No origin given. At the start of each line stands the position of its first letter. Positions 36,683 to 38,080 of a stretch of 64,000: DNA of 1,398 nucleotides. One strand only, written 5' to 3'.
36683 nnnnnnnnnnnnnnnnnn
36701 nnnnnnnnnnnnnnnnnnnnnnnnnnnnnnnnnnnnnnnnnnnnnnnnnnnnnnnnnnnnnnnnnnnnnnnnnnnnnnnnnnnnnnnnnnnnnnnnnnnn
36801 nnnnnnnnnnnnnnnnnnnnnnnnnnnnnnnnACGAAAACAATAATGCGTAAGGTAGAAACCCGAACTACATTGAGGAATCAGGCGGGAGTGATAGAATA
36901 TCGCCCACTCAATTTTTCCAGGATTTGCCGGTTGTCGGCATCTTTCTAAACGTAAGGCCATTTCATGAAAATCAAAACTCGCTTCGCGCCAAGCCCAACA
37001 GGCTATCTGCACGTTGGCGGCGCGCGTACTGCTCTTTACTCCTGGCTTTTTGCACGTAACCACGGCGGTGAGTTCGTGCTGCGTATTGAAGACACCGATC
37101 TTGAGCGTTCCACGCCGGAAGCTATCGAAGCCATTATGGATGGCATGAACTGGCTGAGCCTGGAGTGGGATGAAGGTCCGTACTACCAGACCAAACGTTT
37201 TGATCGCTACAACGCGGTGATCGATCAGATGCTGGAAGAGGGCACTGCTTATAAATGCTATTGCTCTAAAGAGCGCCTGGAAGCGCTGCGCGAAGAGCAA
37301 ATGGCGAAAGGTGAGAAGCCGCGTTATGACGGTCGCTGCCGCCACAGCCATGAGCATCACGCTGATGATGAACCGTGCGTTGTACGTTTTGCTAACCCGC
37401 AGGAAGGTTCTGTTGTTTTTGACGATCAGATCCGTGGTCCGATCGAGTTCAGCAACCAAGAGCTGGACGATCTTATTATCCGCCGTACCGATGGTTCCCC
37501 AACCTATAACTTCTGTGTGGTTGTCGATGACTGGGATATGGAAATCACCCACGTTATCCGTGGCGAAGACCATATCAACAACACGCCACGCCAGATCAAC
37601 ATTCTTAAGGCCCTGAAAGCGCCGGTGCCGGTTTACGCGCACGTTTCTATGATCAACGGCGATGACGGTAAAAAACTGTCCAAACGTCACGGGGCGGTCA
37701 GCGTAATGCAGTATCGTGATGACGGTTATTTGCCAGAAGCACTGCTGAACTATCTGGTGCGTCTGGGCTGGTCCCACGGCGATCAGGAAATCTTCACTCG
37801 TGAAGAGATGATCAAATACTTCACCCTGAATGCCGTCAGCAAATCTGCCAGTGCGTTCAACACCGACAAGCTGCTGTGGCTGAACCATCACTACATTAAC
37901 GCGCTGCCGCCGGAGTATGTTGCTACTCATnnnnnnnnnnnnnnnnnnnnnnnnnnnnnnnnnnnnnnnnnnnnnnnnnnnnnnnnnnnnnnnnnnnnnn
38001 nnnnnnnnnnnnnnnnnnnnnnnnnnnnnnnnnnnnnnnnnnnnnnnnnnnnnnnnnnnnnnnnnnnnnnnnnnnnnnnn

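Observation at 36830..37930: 366-codon open frame antisense to gltX, extending 135 nt beyond the gltX start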

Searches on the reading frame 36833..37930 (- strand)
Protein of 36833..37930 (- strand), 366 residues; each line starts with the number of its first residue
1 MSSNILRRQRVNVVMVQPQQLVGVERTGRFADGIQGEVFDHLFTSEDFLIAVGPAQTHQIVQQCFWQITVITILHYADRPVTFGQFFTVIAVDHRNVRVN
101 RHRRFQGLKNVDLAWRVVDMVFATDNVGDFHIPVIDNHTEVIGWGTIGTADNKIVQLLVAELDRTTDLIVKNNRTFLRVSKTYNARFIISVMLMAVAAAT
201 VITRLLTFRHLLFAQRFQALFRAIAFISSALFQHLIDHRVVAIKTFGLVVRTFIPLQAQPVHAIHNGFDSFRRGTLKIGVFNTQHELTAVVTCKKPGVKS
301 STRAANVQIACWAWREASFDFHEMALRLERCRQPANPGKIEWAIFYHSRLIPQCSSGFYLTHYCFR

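Call 7: search_protein_families(library=pfam, proteins=[window:36833-37930:-], max_evalue=1)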
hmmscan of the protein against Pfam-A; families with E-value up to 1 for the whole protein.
window:36833-37930:- (366 aa): 0 families

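Call 15: list_cluster_members(proteins=[window:36833-37930:-])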
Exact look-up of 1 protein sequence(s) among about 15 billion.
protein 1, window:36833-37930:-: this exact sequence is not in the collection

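Call 17: search_solved_structures(query=window:36833-37930:-, max_evalue=10)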
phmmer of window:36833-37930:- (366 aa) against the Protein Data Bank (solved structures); distinct sequences matched with E-value up to 10: 0.

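Call 34: find_homologous_proteins(query=window:36833-37930:-, max_evalue=0.001)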
Query window:36833-37930:- (366 aa): 14 proteins with E <= 0.001 among 2268 candidates.
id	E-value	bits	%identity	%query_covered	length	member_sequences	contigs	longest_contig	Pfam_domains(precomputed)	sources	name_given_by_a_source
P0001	2.8e-234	795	99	96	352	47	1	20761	-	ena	-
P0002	1.1e-131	457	66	88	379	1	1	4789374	-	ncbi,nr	ncbi:conserved hypothetical protein [Cronobacter sakazakii 696]|nr:conserved hypothetical protein [C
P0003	2.6e-130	453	68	87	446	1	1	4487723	-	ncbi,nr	ncbi:conserved hypothetical protein [Cronobacter malonaticus 507]|nr:conserved hypothetical protein 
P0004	4.8e-98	347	53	88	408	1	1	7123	-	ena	-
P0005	7.7e-97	343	62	73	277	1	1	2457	-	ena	-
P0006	1.9e-93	332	68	62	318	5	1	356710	-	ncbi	-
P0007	3.5e-93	331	66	66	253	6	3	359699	-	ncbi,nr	ncbi:Uncharacterised protein [Klebsiella oxytoca]|nr:Uncharacterised protein [Klebsiella oxytoca] SA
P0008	2.1e-92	328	49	81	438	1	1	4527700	-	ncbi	-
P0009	3.7e-91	324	63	71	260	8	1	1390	-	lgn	-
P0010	2.1e-90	322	64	66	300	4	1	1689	-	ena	-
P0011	4.5e-90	321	68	57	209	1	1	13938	-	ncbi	-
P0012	5.1e-74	268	57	63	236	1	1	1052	-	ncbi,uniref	ncbi:hypothetical protein SDC9_147182 [bioreactor metagenome]|uniref:Uncharacterized protein n=1 Tax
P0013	9.9e-58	214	68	42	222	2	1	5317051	-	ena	-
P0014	5.2e-20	90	100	13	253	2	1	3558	PF13520.13,PF00324.28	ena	-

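Call 51: find_encoding_contigs(protein=P0001, flank=3000, max_places=4)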
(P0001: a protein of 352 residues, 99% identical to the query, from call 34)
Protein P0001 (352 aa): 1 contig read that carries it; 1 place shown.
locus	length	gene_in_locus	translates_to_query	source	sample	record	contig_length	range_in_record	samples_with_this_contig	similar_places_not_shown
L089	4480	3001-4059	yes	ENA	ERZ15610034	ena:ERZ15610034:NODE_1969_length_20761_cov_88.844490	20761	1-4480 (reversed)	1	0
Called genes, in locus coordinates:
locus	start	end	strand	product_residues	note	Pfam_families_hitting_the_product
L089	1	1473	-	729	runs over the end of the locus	PF05231:MASE1, PF00563:EAL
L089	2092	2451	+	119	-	PF07037:YfeC-like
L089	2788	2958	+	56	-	-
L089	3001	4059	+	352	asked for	-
